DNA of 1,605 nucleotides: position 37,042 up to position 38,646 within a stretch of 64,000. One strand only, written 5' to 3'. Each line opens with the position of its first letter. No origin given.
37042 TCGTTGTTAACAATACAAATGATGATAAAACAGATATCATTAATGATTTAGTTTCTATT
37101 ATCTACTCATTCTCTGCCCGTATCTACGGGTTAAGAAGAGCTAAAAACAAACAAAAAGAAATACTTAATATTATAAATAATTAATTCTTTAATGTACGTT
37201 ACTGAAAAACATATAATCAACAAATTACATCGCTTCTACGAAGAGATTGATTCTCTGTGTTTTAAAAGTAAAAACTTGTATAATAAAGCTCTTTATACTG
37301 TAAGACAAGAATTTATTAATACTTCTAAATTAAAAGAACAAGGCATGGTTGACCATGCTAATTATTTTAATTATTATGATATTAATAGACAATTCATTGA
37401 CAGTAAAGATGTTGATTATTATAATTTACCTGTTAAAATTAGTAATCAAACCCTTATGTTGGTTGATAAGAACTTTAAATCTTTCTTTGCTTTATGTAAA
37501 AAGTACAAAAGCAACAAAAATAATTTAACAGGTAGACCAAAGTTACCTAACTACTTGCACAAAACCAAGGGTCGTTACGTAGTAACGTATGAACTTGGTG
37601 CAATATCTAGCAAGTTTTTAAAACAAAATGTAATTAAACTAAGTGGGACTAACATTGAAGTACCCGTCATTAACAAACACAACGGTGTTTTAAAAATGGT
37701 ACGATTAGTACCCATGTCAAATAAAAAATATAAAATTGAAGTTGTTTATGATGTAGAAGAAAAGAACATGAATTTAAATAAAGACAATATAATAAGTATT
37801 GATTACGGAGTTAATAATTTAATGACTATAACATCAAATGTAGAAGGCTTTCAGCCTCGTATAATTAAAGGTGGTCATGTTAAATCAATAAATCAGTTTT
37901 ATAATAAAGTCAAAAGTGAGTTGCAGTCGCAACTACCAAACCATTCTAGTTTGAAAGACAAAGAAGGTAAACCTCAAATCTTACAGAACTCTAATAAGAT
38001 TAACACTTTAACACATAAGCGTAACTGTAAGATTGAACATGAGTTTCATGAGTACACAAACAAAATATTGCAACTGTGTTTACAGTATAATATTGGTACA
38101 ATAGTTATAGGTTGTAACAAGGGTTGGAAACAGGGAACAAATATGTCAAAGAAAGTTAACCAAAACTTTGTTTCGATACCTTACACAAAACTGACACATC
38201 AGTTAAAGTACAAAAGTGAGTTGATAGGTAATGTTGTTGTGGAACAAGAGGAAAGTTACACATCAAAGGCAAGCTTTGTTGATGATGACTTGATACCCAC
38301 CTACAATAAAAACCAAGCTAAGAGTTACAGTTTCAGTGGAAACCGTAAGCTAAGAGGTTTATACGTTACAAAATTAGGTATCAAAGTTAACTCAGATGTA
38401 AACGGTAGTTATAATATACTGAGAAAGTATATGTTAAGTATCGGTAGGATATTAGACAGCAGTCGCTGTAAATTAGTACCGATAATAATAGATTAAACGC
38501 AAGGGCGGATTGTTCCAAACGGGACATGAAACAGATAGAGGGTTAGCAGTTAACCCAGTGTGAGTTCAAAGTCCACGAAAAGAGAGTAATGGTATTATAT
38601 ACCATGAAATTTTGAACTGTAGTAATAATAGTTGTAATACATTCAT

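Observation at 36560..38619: IS607-type element (tnpA serine recombinase + tnpB) in a phage, with a TnpB lacking the zinc-finger cysteines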

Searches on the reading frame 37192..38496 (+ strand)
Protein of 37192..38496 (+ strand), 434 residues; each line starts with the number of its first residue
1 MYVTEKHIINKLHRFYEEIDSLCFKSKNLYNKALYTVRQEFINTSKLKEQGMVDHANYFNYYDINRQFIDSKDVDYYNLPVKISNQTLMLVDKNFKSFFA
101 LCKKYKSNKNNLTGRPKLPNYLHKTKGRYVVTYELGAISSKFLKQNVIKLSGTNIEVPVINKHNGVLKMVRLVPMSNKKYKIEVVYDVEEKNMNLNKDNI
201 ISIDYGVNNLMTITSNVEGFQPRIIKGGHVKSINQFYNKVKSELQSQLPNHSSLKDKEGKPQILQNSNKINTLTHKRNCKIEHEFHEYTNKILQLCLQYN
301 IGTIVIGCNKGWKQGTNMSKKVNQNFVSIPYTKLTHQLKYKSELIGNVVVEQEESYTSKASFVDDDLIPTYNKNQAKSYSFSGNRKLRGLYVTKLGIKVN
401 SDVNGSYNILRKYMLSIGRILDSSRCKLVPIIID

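Call 3: search_protein_families(library=pfam, proteins=[window:37192-38496:+], max_evalue=0.01)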
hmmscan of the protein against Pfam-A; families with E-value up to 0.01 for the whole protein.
window:37192-38496:+ (434 aa): 2 families
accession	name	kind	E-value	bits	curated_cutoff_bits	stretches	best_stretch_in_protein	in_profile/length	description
PF01385.25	OrfB_IS605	-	7.4e-14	52.4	30.5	1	184-310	2-117/120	Probable transposase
PF07282.18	Cas12f1-like_TNB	-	1.3e-07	32.1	26.3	1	331-409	1-60/60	Cas12f1-like, TNB domain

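Call 10: search_protein_families(library=ncbifam, proteins=[window:37192-38496:+], max_evalue=0.01)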
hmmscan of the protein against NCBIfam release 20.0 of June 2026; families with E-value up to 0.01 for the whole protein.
window:37192-38496:+ (434 aa): 2 families
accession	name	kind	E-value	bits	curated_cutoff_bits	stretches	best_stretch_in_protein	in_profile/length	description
NF040570.1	guided_TnpB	subfamily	8.5e-42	143.8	100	1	9-412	5-389/389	RNA-guided endonuclease TnpB family protein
TIGR01766.2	TIGR01766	domain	1e-14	54.7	32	1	285-358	9-82/82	IS200/IS605 family accessory protein TnpB-related protein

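Call 11: search_solved_structures(query=window:37192-38496:+, max_evalue=0.01, show_alignments=3)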
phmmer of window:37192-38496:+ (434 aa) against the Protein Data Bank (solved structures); distinct sequences matched with E-value up to 0.01: 2.
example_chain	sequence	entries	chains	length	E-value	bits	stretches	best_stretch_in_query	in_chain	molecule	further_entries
9nzo_B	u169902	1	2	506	0.0029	19.8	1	176-359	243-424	Cas12f Effector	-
9nzr_A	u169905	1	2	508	0.0029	19.8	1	176-359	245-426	Cas12f Nuclease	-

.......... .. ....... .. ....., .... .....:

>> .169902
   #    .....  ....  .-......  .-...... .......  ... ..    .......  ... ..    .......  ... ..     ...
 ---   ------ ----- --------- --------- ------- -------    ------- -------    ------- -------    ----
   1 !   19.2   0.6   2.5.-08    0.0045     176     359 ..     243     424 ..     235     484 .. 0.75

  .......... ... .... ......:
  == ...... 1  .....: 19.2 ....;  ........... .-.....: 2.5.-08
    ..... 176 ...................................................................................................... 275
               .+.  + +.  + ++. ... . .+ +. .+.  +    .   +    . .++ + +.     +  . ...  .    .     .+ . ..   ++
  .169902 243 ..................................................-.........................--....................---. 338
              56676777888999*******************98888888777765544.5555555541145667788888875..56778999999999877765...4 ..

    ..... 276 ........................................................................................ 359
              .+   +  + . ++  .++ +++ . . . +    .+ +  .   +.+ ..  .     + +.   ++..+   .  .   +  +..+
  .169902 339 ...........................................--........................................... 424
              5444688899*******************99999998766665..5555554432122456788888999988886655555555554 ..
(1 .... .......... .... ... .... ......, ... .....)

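Call 14: find_homologous_proteins(query=window:37192-38496:+, max_evalue=0.00001)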
Query window:37192-38496:+ (434 aa): 7829 proteins with E <= 0.00001 among 8000 candidates; the best 120 are listed.
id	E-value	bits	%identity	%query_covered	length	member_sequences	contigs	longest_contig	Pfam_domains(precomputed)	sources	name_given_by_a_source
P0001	1.7e-283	958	100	100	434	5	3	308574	PF01385.26,PF07282.19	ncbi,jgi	jgi:putative transposase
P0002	2.1e-233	793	82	100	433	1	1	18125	PF01385.26,PF07282.19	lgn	-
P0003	4.1e-229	779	81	100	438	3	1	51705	PF01385.26,PF07282.19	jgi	jgi:IS605 OrfB family transposase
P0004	4.7e-227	772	80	100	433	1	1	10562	PF01385.26,PF07282.19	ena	-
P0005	1.3e-197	675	70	100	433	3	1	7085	PF01385.26,PF07282.19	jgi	jgi:putative transposase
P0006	3.0e-197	674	70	100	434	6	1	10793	PF01385.26,PF07282.19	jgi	jgi:putative transposase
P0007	1.4e-193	661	73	94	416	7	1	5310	PF01385.26,PF07282.19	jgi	jgi:putative transposase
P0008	5.5e-146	505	59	96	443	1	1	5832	PF01385.26,PF07282.19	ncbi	-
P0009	8.9e-132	458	56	95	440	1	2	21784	PF01385.26,PF07282.19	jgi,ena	jgi:putative transposase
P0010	1.3e-127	444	52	100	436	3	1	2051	PF01385.26,PF07282.19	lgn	-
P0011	1.3e-126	441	54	95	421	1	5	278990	PF01385.26,PF07282.19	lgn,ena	-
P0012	1.4e-125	438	52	95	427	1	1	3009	PF01385.26,PF07282.19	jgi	jgi:putative transposase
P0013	1.5e-125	437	53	97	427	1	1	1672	PF01385.26,PF07282.19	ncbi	-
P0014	3.0e-124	433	55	95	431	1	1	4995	PF01385.26,PF07282.19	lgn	-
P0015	1.5e-122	428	54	95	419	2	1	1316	PF01385.26,PF07282.19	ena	-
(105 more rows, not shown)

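Call 17: find_related_loci(query=window:37192-38496:+, collection=viral_contigs, flank=3000)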
Query window:37192-38496:+ (434 aa) in viral_contigs; peptide patterns used: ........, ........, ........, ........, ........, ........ (x = any residue, [..] = any of these).
14 stretches matched a pattern; 9 encode a relative of the query (tblastn E <= 1e-3); 9 distinct loci.
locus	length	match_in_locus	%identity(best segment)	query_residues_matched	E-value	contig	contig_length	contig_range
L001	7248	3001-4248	47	1-431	8e-104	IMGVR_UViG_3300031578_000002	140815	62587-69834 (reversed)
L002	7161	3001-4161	40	1-412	2e-77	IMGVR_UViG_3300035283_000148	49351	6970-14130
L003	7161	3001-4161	40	1-412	3e-77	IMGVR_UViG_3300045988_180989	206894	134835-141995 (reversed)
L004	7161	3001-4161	40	1-412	2e-77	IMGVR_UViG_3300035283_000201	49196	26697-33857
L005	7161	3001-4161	40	1-412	3e-76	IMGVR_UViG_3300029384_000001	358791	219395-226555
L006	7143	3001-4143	38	1-418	7e-73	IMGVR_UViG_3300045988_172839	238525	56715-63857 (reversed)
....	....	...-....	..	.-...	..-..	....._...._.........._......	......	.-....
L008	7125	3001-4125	42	5-414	6e-81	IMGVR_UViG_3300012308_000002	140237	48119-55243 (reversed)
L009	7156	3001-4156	42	1-412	9e-66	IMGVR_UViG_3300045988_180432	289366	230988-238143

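Call 18: list_cluster_members(proteins=[window:37192-38496:+, window:36612-37184:+])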
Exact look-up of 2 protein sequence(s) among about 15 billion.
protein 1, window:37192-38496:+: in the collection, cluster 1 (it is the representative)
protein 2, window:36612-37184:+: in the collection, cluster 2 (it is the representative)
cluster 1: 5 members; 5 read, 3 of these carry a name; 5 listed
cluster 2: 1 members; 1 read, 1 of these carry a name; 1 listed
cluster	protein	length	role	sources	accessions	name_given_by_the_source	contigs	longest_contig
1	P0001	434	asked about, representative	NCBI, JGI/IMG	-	putative transposase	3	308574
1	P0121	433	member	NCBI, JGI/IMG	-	putative transposase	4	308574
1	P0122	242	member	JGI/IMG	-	IS605 OrfB family transposase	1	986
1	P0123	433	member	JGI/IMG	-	-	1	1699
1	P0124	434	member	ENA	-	-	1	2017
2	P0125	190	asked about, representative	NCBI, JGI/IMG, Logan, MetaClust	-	putative resolvase | \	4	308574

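Call 19: find_encoding_contigs(protein=P0001, flank=3000, max_places=6)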
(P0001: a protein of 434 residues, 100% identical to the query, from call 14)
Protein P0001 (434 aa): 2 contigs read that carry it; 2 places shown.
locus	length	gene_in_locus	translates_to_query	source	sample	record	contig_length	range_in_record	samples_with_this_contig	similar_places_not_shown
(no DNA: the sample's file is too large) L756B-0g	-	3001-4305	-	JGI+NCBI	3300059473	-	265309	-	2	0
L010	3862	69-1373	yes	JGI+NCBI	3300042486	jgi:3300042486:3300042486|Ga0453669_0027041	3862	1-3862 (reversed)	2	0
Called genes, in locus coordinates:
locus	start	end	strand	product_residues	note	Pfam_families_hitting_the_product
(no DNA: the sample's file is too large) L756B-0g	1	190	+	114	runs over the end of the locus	-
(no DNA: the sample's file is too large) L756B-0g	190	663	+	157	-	-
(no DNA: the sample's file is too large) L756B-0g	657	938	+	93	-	-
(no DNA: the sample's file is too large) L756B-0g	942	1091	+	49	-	-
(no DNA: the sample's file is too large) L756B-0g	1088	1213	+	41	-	-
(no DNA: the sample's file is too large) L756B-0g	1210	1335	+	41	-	-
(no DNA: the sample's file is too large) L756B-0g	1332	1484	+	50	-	-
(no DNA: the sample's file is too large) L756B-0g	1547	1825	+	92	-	-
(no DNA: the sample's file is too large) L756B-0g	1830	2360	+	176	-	-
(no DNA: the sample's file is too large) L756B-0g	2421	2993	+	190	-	PF00239:Resolvase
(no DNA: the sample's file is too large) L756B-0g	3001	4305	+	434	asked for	PF01385:OrfB_IS605, PF07282:Cas12f1-like_TNB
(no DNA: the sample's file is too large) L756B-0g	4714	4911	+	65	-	-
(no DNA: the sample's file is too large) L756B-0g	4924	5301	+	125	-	-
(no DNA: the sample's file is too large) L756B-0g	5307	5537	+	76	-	-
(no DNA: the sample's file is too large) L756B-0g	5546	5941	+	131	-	-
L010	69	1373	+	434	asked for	PF01385:OrfB_IS605, PF07282:Cas12f1-like_TNB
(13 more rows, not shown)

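Call 20: find_encoding_contigs(protein=P0121, flank=3000, max_places=6)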
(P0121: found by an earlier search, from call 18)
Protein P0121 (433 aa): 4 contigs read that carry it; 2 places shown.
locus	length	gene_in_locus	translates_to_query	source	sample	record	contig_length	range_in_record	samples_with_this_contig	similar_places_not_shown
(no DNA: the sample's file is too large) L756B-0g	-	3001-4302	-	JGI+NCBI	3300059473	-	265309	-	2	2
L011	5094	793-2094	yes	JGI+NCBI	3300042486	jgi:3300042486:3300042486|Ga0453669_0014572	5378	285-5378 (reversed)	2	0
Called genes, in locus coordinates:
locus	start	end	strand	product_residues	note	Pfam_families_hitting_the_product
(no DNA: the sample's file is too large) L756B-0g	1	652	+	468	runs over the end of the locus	-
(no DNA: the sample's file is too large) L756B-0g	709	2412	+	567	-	PF07068:Gp23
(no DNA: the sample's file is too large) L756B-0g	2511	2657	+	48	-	-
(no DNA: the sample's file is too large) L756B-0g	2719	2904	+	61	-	PF05265:DUF723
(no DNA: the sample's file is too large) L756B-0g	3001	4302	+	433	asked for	PF01385:OrfB_IS605, PF07282:Cas12f1-like_TNB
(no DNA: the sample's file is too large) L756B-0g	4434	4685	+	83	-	PF05265:DUF723 (weak)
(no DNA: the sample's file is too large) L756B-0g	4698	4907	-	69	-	-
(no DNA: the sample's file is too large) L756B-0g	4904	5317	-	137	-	-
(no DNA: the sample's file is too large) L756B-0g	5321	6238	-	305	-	-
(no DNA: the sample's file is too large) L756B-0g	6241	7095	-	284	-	-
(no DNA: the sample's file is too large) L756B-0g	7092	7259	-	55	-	-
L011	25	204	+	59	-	-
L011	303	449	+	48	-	-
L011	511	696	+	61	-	PF05265:DUF723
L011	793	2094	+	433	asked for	PF01385:OrfB_IS605, PF07282:Cas12f1-like_TNB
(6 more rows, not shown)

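Call 29: find_encoding_contigs(protein=P0002, flank=2500, max_places=3)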
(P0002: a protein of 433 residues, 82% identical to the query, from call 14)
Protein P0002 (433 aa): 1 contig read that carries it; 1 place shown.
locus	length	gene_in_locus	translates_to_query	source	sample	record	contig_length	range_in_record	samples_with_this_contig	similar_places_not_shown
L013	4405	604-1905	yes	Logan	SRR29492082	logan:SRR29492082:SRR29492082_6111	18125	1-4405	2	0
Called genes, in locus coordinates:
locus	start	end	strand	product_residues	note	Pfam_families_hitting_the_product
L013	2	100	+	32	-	?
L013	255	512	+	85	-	-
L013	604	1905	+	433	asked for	PF01385:OrfB_IS605, PF07282:Cas12f1-like_TNB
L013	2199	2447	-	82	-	-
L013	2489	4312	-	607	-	-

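Call 30: find_encoding_contigs(protein=P0003, flank=2500, max_places=3)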
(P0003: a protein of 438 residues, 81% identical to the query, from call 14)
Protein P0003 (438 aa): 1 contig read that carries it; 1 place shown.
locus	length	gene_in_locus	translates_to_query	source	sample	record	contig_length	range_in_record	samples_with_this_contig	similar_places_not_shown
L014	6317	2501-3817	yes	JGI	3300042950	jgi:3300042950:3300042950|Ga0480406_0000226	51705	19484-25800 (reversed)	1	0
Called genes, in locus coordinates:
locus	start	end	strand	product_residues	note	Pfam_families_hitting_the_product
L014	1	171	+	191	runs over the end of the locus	-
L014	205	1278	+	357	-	-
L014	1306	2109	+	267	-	-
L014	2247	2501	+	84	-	-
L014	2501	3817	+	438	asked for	PF01385:OrfB_IS605, PF07282:Cas12f1-like_TNB (weak)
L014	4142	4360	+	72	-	-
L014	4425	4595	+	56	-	-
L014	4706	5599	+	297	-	-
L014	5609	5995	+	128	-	-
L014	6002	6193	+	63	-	-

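Call 31: find_encoding_contigs(protein=P0004, flank=2500, max_places=2)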
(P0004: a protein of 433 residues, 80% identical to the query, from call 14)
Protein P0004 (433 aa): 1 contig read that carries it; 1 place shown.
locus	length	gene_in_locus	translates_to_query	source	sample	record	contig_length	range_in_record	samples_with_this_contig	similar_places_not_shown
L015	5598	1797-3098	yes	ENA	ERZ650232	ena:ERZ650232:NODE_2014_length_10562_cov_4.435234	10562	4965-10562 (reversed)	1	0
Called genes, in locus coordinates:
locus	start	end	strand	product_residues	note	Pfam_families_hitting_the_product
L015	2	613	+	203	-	?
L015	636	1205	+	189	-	-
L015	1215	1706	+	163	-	-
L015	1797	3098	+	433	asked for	PF01385:OrfB_IS605, PF07282:Cas12f1-like_TNB (weak)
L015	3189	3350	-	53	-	-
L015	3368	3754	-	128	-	-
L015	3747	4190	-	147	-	-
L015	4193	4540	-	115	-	-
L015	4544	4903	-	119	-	-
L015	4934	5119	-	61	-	-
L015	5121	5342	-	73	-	-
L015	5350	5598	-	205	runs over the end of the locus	-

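Call 32: find_encoding_contigs(protein=P0005, flank=2500, max_places=2)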
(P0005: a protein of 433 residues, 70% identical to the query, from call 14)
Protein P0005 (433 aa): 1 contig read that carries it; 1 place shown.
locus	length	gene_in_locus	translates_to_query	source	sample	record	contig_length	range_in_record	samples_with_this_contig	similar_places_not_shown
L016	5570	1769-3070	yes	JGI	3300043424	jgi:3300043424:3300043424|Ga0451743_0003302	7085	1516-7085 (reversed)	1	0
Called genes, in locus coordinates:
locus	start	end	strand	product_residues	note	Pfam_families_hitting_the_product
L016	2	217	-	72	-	?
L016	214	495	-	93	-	-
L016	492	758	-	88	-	-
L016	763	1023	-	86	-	-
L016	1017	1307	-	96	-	-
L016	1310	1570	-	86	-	-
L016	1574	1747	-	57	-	-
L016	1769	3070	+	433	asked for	PF01385:OrfB_IS605, PF07282:Cas12f1-like_TNB (weak)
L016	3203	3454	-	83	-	-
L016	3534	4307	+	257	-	-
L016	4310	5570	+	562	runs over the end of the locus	PF02463:SMC_N (weak), PF13476:AAA_23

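Call 33: find_encoding_contigs(protein=P0006, flank=2500, max_places=2)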
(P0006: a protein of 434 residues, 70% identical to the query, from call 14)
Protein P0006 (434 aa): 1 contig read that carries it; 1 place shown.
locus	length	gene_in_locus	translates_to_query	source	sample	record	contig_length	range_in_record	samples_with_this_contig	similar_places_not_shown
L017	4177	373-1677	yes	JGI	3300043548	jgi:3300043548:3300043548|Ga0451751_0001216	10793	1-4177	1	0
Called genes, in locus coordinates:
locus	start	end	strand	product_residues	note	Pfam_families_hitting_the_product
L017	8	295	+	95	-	-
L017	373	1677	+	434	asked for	PF01385:OrfB_IS605, PF07282:Cas12f1-like_TNB (weak)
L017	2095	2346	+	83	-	-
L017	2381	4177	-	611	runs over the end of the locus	-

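Call 34: find_encoding_contigs(protein=P0009, flank=2500, max_places=2)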
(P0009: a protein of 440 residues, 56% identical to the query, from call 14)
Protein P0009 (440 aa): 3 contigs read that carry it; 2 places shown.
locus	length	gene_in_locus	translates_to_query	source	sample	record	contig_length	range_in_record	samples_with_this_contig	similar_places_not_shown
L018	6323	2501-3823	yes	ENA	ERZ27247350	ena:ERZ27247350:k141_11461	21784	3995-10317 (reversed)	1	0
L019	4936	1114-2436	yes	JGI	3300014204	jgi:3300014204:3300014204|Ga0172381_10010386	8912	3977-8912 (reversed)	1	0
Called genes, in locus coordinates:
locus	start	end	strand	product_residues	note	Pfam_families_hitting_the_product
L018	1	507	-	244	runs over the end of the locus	-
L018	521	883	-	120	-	-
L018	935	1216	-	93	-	-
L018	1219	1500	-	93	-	-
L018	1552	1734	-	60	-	-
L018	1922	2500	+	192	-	PF00239:Resolvase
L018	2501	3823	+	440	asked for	PF01385:OrfB_IS605, PF07282:Cas12f1-like_TNB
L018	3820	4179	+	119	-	-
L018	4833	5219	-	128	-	-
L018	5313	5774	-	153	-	-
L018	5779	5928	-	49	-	-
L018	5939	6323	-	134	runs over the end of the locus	-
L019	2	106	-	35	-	?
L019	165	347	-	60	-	-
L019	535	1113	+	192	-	PF00239:Resolvase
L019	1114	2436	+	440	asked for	PF01385:OrfB_IS605, PF07282:Cas12f1-like_TNB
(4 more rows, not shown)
